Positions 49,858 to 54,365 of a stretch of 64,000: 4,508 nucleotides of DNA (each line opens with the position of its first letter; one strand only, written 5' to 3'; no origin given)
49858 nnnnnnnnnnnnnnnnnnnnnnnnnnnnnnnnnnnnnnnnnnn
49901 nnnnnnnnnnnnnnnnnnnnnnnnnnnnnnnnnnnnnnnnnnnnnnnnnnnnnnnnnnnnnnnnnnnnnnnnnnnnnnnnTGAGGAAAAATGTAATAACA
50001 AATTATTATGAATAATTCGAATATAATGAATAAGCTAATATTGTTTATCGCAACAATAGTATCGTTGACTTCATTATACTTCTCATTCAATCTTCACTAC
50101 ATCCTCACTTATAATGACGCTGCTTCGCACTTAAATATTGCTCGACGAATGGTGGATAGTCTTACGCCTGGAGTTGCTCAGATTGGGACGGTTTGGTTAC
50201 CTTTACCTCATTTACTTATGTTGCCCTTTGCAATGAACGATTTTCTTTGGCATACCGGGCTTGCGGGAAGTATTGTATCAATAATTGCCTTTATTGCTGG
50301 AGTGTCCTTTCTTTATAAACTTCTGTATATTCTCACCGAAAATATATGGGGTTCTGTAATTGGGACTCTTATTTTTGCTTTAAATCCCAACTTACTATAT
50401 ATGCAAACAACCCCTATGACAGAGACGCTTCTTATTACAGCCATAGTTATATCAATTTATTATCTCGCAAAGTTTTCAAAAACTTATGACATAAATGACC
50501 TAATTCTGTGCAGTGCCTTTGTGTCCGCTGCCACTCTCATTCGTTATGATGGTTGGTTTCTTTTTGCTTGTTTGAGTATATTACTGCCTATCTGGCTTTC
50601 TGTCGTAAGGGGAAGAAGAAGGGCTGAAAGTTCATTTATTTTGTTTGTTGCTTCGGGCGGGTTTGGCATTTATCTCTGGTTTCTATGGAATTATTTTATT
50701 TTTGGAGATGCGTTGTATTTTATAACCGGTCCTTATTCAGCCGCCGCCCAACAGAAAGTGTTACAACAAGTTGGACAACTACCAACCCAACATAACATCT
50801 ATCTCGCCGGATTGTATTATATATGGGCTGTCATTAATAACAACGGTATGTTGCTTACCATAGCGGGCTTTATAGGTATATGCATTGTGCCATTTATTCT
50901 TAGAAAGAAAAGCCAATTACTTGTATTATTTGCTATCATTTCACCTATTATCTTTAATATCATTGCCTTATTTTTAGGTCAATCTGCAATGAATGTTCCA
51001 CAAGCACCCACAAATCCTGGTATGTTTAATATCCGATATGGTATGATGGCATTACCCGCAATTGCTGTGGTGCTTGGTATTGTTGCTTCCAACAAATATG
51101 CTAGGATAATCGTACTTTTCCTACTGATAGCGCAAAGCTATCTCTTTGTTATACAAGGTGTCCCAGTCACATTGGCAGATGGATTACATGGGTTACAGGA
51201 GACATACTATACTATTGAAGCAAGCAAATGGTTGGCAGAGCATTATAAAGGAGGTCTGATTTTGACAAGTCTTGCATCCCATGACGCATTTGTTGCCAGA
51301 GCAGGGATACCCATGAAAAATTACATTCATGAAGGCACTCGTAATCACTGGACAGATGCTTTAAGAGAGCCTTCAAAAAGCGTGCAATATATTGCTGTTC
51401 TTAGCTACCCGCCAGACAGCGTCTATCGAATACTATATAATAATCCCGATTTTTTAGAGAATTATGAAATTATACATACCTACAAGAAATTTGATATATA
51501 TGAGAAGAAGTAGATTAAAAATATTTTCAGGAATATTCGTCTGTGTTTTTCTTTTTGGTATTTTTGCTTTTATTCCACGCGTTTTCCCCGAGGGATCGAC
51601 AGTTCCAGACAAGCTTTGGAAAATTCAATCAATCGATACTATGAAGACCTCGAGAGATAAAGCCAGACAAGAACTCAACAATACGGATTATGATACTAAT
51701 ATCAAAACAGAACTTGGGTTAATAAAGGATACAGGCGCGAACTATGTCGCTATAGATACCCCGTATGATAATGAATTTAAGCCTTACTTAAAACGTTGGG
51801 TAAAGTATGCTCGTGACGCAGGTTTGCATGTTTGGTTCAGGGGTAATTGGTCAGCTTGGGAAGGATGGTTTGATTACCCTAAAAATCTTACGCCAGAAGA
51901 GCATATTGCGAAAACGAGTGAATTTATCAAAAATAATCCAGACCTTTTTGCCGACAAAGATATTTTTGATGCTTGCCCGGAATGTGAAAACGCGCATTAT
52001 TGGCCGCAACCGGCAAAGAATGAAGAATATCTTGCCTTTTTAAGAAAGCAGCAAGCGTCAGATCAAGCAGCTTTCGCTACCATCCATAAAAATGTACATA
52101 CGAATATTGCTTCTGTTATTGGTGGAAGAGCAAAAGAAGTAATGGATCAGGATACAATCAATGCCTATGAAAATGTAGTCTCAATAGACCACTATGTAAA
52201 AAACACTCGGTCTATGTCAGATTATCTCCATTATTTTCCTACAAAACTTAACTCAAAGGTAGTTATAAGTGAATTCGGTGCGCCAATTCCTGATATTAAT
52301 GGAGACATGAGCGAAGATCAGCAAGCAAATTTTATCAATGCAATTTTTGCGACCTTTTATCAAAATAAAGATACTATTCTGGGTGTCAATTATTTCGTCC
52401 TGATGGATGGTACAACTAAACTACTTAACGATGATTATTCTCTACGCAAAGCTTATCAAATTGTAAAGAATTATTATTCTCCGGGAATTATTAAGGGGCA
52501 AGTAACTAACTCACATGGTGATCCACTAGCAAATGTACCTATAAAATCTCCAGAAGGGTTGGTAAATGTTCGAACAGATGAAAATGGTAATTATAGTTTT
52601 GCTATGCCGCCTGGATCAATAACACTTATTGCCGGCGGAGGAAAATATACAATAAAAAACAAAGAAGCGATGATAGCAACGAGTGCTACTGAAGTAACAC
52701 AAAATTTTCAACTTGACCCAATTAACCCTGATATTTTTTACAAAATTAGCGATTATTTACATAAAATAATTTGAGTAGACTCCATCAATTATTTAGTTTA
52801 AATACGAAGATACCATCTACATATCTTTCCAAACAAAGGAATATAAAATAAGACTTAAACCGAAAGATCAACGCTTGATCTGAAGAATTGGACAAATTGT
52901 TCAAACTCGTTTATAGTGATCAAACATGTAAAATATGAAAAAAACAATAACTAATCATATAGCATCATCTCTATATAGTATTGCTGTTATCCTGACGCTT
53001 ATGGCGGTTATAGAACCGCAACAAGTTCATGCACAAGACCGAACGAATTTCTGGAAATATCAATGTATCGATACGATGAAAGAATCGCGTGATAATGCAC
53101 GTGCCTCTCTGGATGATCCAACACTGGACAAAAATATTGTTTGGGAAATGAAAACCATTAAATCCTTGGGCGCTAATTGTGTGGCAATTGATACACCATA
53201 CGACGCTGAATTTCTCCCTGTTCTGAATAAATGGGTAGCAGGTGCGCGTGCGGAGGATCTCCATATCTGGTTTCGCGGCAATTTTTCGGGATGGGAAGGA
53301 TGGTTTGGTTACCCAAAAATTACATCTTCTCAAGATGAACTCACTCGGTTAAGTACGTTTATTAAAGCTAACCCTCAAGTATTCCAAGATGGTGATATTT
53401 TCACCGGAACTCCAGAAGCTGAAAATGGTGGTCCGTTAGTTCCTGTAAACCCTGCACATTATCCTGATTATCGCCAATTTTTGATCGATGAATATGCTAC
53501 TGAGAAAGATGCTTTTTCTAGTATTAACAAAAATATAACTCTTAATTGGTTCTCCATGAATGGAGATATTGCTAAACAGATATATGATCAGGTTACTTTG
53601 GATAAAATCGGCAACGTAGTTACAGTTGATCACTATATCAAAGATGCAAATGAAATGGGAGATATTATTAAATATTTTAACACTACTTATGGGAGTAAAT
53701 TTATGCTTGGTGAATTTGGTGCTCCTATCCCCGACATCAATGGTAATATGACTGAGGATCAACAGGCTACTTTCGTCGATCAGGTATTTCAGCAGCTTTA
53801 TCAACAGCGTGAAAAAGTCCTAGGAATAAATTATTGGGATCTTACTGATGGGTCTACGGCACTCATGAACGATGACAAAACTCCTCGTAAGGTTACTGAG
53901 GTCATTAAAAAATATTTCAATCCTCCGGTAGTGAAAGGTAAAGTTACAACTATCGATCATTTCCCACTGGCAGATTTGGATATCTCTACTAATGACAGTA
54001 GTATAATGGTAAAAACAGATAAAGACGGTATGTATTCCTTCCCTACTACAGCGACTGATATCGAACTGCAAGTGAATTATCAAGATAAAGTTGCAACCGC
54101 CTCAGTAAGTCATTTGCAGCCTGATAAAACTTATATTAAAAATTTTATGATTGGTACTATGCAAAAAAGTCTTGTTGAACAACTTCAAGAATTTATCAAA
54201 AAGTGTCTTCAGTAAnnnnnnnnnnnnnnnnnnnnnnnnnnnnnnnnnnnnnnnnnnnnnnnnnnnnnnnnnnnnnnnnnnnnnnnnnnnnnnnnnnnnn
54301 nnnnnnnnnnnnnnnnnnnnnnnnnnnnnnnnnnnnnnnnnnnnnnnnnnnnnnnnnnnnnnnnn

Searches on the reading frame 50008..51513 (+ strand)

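Call 5: search_protein_families(library=pfam, proteins=[window:50008-51513:+], max_evalue=0.1)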
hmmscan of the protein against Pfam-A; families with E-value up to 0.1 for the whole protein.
window:50008-51513:+ (501 aa): 1 family
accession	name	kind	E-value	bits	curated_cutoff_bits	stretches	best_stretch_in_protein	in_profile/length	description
PF13231.12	PMT_2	-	9.5e-05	23.1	26.1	1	84-212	21-144/160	Dolichyl-phosphate-mannose-protein mannosyltransferase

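Call 6: search_protein_families(library=ncbifam, proteins=[window:50008-51513:+], max_evalue=0.1)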
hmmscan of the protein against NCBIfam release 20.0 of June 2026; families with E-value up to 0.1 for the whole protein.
window:50008-51513:+ (501 aa): 0 families

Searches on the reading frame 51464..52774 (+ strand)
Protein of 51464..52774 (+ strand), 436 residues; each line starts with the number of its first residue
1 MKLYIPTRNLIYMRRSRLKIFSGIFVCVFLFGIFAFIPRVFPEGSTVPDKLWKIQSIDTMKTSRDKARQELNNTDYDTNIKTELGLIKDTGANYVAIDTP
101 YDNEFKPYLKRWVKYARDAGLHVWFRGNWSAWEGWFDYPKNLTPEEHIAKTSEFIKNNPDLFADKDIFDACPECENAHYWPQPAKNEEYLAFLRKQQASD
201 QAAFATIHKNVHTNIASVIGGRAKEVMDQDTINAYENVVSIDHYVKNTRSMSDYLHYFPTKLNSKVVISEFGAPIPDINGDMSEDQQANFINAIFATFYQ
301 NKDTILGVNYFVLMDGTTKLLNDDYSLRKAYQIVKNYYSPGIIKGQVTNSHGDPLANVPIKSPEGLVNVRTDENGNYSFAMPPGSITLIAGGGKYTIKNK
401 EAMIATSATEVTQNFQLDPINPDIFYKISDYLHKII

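Call 5: search_protein_families(library=pfam, proteins=[window:51464-52774:+], max_evalue=0.1)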
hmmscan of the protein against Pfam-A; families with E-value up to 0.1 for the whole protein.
window:51464-52774:+ (436 aa): 4 families
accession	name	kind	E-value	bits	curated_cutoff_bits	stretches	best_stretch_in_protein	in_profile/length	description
PF13620.12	CarboxypepD_reg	-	2.3e-09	37.9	32.3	1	343-417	2-81/82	Carboxypeptidase regulatory-like domain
PF13715.12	CarbopepD_reg_2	-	2.4e-06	27.9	32.2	1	343-410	1-70/88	CarboxypepD_reg-like domain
PF11790.14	Glyco_hydro_cc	-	0.0005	20.2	21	1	236-315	136-212/237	Glycosyl hydrolase catalytic core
PF16371.11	MetallophosN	-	0.032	14.9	35.6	1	345-380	1-33/77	N terminal of Calcineurin-like phosphoesterase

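Call 6: search_protein_families(library=ncbifam, proteins=[window:51464-52774:+], max_evalue=0.1)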
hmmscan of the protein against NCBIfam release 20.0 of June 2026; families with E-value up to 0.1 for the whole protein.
window:51464-52774:+ (436 aa): 1 family
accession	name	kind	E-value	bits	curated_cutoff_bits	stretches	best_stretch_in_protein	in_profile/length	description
NF058648.1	ECF_sub_HI1622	equivalog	0.061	13.3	100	0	337-385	21-73/180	NikL family nickel/cobalt ECF transporter subunit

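Call 47: find_homologous_proteins(query=window:51464-52774:+)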
Query window:51464-52774:+ (436 aa): 1897 proteins with E <= 0.001 among 4463 candidates; the best 120 are listed.
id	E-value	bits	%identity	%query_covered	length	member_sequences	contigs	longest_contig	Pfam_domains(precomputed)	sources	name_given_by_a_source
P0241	5.9e-163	561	56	97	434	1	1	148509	PF13620.13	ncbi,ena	-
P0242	3.2e-155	536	57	93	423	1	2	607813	PF13620.13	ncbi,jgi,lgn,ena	-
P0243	3.2e-153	529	56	91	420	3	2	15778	PF13715.13,PF13620.13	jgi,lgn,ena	-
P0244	9.8e-148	511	52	97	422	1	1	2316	PF13620.13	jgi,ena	-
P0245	1.0e-146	507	50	98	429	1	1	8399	PF11790.15,PF13620.13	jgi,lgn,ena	-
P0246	3.7e-144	499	52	94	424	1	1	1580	PF13715.13,PF13620.13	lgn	-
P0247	6.0e-144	498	55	87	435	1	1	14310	PF11790.15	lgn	-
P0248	1.1e-142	494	52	95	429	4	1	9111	-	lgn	-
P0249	3.5e-142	493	51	94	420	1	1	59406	PF13715.13,PF13620.13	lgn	-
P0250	3.5e-142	493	52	96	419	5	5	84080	PF13715.13,PF13620.13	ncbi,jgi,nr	ncbi:carboxypeptidase-like regulatory domain-containing protein [Patescibacteria group bacterium]|nr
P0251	1.2e-141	491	52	95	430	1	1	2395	-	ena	-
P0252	1.7e-141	490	55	90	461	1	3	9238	PF13620.13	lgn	-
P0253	1.9e-141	490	51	93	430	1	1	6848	-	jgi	-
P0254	2.0e-141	490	51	95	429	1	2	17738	-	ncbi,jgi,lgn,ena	-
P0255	2.5e-141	490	50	97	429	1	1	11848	-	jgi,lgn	-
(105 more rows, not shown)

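Call 49: find_related_loci(query=A5, collection=metagenome_contigs, flank=10000)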
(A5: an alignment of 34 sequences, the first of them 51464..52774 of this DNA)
Query A5 (436 aa) in metagenome_contigs; peptide patterns used: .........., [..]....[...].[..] (x = any residue, [..] = any of these).
380 stretches matched a pattern; 335 encode a relative of the query (tblastn E <= 1e-3); the best 80 are kept; 80 distinct loci.
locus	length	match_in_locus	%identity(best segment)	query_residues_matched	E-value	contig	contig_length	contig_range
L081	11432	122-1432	51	8-435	5e-159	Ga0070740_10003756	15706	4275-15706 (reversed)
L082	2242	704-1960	52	13-434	2e-163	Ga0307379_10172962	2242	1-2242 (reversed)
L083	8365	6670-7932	51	8-434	4e-149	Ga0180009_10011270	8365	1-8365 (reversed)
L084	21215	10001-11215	57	23-428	3e-159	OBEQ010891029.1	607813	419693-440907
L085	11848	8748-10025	49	8-435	3e-145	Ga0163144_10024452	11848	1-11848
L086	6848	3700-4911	51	13-419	5e-145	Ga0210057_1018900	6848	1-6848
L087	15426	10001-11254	51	4-428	5e-145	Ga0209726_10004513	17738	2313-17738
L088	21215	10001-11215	52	18-428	2e-144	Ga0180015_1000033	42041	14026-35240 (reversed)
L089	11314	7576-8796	53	24-428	1e-143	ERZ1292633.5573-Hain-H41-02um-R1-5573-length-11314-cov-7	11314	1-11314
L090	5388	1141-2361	53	24-428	7e-145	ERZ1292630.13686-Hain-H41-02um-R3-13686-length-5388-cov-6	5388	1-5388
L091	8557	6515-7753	51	13-428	8e-143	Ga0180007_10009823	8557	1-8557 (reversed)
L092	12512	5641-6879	49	24-428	6e-137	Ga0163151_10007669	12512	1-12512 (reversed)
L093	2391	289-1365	55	50-408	4e-141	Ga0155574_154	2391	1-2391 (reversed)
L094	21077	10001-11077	55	50-408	4e-133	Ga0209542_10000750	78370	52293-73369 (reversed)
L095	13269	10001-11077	55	50-408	4e-133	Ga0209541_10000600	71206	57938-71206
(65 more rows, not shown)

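Call 68: find_encoding_contigs(protein=P0242, flank=10000, max_places=1)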
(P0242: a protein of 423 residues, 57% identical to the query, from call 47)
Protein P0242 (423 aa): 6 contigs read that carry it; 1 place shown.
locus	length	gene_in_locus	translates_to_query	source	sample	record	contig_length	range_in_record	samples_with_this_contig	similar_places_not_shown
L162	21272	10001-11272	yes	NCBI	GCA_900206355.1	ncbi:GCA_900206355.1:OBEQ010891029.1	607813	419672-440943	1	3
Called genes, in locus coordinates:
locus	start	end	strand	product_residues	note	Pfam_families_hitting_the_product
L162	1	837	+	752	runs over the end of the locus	PF00535:Glycos_transf_2, PF10111:Glyco_tranf_2_2 (weak), PF13506:Glyco_transf_21 (weak), PF13641:Glyco_tranf_2_3 (weak), PF00535:Glycos_transf_2, PF13641:Glyco_tranf_2_3, PF13632:Glyco_trans_2_3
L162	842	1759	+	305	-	PF00535:Glycos_transf_2, PF13641:Glyco_tranf_2_3, PF13632:Glyco_trans_2_3 (weak)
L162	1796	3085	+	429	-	PF04230:PS_pyruv_trans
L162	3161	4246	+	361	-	PF00534:Glycos_transf_1, PF13692:Glyco_trans_1_4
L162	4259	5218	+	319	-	PF00535:Glycos_transf_2, PF13641:Glyco_tranf_2_3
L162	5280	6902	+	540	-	PF13231:PMT_2 (weak)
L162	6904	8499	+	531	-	-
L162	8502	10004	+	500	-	-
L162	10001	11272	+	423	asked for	PF13620:CarboxypepD_reg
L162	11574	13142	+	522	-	PF00535:Glycos_transf_2, PF13641:Glyco_tranf_2_3, PF13632:Glyco_trans_2_3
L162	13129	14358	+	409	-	PF13439:Glyco_transf_4, PF13579:Glyco_trans_4_4, PF20706:GT4-conflict, PF00534:Glycos_transf_1, PF13692:Glyco_trans_1_4, PF13524:Glyco_trans_1_2 (weak)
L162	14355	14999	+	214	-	PF13489:Methyltransf_23 (weak), PF13649:Methyltransf_25 (weak), PF13847:Methyltransf_31 (weak), PF08241:Methyltransf_11, PF08242:Methyltransf_12 (weak)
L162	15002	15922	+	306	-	PF00535:Glycos_transf_2, PF10111:Glyco_tranf_2_2 (weak), PF13641:Glyco_tranf_2_3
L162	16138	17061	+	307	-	PF00535:Glycos_transf_2, PF13641:Glyco_tranf_2_3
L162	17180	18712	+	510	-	-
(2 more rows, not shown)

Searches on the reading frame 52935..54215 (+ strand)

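Call 5: search_protein_families(library=pfam, proteins=[window:52935-54215:+], max_evalue=0.1)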
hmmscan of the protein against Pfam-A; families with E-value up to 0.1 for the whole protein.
window:52935-54215:+ (426 aa): 3 families
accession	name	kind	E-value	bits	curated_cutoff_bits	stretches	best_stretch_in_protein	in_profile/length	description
PF11790.14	Glyco_hydro_cc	-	0.0025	17.9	21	1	228-302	138-209/237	Glycosyl hydrolase catalytic core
PF13715.12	CarbopepD_reg_2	-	0.023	15.2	32.2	1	333-399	1-69/88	CarboxypepD_reg-like domain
PF13620.12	CarboxypepD_reg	-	0.026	15.3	32.3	1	333-396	2-71/82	Carboxypeptidase regulatory-like domain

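Call 6: search_protein_families(library=ncbifam, proteins=[window:52935-54215:+], max_evalue=0.1)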
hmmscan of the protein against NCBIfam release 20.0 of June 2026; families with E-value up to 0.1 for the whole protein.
window:52935-54215:+ (426 aa): 0 families
